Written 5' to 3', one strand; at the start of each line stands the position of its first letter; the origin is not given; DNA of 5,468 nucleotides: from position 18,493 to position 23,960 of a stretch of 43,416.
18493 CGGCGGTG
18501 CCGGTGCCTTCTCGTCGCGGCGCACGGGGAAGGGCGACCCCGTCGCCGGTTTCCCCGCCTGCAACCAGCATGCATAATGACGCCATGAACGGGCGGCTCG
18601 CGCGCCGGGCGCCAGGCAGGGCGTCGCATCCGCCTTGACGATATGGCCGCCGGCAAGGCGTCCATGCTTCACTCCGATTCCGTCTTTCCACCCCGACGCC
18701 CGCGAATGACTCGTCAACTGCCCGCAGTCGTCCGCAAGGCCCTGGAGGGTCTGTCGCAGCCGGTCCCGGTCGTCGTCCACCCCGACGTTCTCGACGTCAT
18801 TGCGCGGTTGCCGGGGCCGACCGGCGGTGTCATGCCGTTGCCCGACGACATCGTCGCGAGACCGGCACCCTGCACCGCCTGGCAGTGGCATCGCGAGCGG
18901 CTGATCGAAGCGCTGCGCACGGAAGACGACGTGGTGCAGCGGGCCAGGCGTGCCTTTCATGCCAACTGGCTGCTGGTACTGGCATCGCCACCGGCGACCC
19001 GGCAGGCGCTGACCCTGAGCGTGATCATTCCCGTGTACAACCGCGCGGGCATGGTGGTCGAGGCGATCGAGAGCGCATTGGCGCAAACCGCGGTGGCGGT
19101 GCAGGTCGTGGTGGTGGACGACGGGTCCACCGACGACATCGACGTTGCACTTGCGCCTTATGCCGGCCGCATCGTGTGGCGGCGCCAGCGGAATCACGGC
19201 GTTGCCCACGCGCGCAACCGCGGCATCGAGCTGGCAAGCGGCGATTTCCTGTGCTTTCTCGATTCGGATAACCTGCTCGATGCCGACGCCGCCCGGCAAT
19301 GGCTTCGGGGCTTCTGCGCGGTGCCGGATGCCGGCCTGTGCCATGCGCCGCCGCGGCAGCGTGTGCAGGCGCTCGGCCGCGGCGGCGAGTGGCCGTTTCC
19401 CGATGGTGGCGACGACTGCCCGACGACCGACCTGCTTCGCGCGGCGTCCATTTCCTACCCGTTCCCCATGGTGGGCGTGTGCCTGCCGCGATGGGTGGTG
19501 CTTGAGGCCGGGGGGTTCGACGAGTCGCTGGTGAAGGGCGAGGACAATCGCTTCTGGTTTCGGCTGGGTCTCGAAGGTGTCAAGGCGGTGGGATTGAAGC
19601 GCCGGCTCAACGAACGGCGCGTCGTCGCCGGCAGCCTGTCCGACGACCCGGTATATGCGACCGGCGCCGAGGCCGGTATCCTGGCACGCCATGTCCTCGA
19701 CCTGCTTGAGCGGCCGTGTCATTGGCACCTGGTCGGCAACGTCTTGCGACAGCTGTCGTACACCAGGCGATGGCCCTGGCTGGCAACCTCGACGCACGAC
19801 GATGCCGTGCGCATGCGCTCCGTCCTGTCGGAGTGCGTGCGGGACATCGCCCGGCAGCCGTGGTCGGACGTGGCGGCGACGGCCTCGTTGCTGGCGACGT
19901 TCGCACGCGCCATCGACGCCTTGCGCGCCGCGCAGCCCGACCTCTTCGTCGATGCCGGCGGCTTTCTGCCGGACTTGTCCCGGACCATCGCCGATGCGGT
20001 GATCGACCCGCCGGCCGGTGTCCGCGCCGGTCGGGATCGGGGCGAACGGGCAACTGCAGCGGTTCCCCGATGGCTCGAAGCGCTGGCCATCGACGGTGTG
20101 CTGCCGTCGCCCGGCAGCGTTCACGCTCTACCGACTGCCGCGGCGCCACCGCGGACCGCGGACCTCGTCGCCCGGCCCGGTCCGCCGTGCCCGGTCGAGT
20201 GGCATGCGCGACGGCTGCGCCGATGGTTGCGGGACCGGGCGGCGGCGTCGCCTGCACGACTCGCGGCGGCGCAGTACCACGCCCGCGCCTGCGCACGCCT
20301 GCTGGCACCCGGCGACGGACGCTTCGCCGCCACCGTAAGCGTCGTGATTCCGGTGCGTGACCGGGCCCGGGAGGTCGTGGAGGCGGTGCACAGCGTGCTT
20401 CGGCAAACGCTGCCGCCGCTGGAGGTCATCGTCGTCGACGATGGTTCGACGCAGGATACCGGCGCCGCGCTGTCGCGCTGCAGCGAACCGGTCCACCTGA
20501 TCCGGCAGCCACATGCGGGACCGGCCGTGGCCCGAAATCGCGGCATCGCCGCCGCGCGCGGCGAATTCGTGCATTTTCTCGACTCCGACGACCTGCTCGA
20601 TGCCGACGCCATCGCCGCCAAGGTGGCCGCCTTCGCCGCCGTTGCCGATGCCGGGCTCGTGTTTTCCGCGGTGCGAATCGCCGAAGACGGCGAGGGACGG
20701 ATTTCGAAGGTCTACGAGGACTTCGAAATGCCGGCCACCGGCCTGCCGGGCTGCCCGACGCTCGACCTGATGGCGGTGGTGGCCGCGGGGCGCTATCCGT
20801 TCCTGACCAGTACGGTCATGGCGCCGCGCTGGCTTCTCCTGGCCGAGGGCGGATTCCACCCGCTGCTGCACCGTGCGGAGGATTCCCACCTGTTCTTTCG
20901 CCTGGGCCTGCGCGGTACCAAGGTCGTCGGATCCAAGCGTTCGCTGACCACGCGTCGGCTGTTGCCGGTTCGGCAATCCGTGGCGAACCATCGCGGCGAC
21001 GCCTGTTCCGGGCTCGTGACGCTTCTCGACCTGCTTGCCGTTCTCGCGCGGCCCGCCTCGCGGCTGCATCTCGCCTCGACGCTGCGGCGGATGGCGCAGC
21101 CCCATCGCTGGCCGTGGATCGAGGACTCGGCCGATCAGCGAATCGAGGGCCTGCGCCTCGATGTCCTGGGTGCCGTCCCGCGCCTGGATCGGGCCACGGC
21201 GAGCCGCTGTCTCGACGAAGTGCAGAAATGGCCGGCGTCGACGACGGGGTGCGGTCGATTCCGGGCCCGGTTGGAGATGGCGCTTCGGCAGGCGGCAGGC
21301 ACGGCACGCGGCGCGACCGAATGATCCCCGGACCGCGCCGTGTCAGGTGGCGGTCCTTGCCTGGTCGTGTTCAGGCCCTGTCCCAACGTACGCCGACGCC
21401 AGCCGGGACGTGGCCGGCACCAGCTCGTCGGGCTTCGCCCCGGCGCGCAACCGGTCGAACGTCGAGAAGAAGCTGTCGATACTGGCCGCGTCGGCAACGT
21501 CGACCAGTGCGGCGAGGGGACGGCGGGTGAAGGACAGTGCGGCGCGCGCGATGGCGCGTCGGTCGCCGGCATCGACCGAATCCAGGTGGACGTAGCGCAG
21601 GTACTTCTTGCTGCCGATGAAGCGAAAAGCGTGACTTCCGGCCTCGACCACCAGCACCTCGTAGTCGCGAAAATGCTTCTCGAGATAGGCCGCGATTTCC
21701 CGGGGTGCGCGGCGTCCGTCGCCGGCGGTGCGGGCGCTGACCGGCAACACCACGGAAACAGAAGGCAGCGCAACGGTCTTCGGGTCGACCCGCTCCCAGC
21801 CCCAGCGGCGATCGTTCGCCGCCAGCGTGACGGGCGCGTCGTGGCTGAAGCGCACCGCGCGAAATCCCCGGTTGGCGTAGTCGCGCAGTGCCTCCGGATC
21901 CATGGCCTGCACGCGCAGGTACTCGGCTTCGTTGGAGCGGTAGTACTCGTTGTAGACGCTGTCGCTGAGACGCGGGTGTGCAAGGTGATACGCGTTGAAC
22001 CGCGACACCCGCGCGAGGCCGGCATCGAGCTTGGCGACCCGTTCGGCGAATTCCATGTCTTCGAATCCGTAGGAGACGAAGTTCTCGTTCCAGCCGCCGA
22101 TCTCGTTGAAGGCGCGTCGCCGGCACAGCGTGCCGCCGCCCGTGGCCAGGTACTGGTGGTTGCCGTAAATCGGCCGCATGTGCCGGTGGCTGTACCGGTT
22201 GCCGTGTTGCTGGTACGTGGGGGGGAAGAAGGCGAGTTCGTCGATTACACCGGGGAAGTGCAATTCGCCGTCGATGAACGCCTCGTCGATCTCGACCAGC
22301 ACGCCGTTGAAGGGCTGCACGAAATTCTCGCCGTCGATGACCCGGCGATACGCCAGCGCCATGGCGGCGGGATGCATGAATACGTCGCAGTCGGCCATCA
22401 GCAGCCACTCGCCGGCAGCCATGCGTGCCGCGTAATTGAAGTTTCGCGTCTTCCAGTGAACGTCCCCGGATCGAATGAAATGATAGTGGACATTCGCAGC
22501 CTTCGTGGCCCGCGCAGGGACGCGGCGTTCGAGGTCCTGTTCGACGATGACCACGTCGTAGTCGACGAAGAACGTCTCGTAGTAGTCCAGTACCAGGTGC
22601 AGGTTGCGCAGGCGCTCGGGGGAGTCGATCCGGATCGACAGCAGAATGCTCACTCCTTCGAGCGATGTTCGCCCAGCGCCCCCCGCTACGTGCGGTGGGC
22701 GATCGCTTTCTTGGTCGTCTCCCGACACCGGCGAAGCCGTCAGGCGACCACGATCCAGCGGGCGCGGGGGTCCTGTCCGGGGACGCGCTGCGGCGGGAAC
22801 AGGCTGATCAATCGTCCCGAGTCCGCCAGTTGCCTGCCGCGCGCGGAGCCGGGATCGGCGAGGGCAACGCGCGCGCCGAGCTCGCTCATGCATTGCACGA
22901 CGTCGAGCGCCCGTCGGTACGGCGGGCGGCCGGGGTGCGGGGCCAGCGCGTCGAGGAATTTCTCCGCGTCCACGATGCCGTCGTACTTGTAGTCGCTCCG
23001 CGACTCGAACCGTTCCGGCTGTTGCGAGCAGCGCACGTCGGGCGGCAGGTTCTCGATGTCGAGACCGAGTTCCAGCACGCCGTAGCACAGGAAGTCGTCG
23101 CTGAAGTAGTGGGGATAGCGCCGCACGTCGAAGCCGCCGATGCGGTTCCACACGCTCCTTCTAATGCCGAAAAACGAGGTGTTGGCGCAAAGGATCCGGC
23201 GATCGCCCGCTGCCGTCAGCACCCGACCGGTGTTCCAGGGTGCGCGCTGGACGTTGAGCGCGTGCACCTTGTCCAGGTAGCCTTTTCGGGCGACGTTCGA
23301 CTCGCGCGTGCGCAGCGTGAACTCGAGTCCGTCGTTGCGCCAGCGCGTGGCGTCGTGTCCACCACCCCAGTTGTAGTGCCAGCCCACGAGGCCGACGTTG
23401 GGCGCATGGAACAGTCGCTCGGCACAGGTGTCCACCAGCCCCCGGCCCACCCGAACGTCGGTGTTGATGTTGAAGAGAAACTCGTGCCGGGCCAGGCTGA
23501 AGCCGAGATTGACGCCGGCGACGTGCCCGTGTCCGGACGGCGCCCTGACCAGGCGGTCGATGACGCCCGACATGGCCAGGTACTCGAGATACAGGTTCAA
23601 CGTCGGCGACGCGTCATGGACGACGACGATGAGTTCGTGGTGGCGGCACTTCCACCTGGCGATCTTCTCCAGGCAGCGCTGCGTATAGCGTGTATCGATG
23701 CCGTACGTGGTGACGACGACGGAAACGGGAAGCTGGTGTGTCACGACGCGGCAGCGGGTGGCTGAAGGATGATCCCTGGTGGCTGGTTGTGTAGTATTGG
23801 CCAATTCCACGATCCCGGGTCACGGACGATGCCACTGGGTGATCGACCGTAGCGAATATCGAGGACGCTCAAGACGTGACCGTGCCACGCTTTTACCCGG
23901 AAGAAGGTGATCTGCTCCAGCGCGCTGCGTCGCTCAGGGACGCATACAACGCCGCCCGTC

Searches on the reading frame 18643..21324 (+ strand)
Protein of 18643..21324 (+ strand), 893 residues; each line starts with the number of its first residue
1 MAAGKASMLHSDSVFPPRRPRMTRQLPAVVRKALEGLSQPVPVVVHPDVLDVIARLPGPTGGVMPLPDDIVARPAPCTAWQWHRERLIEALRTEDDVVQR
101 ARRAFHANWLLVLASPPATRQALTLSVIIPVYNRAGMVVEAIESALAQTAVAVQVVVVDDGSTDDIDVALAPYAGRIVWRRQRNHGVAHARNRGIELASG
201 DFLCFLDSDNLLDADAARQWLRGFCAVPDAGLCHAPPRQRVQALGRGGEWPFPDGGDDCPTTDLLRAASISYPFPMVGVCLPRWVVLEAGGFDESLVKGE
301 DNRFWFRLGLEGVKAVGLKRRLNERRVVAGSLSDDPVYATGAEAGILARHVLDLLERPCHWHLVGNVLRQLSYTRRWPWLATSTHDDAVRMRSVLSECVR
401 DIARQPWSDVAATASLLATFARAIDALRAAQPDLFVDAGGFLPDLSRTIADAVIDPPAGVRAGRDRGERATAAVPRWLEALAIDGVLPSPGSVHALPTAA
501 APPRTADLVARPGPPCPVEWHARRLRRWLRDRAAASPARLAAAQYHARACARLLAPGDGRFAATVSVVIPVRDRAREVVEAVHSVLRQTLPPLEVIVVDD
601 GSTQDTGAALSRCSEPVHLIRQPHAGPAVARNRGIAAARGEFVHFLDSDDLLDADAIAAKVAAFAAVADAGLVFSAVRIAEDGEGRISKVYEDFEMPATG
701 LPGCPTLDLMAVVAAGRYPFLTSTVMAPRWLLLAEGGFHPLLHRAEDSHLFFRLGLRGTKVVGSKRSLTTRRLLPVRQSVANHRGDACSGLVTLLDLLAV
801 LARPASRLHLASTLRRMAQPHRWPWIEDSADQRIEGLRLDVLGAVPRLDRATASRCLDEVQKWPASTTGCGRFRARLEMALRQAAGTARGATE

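Call 26: search_protein_families(library=pfam, proteins=[window:18643-21324:+], max_evalue=0.0001)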
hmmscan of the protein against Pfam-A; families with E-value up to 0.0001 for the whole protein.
window:18643-21324:+ (893 aa): 5 families
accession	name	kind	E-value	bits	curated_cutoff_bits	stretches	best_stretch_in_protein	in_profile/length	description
PF00535.33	Glycos_transf_2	-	1.4e-53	181.7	23.3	2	566-690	1-128/168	Glycosyl transferase family 2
PF10111.15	Glyco_tranf_2_2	-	4.5e-29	102.2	27.3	2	566-769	1-214/276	Glycosyltransferase like family 2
PF13641.12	Glyco_tranf_2_3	-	2e-25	90.6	27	2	565-770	3-210/230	Glycosyltransferase like family 2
PF13632.12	Glyco_trans_2_3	-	9e-07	29.3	27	0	205-316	4-114/198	Glycosyl transferase family group 2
PF13506.12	Glyco_transf_21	-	3e-05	24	21.7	0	631-769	22-152/174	Glycosyl transferase family 21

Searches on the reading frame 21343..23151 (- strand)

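Call 27: search_protein_families(library=pfam, proteins=[window:21343-23151:-], max_evalue=0.0001)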
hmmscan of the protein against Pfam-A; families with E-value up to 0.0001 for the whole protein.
window:21343-23151:- (602 aa): 3 families
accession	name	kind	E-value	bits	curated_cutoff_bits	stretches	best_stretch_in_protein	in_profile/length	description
PF02709.20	Glyco_transf_7C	-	1.1e-07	31.8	23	1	337-392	20-77/78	N-terminal domain of galactosyltransferase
PF00535.33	Glycos_transf_2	-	4.7e-05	23.8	23.3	0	197-350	27-166/168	Glycosyl transferase family 2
PF10111.15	Glyco_tranf_2_2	-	6.6e-05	23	27.3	0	337-384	164-211/276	Glycosyltransferase like family 2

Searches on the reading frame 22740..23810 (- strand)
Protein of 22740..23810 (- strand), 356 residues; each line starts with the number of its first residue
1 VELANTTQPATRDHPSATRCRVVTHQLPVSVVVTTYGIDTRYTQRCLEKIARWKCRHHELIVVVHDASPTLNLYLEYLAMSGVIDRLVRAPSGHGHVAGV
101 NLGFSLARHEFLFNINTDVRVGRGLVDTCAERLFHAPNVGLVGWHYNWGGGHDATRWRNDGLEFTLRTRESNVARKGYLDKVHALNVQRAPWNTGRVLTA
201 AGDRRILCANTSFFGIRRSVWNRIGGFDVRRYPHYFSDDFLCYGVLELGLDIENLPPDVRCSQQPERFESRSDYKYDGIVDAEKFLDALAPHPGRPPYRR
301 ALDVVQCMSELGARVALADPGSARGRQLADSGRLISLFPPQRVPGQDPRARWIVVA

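Call 27: search_protein_families(library=pfam, proteins=[window:22740-23810:-], max_evalue=0.0001)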
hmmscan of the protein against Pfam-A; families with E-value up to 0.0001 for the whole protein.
window:22740-23810:- (356 aa): 2 families
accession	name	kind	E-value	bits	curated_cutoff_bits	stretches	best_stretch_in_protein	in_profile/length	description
PF00535.33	Glycos_transf_2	-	1.5e-07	31.9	23.3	1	30-169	1-140/168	Glycosyl transferase family 2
PF13641.12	Glyco_tranf_2_3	-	3.2e-06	27.7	27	1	29-264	3-212/230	Glycosyltransferase like family 2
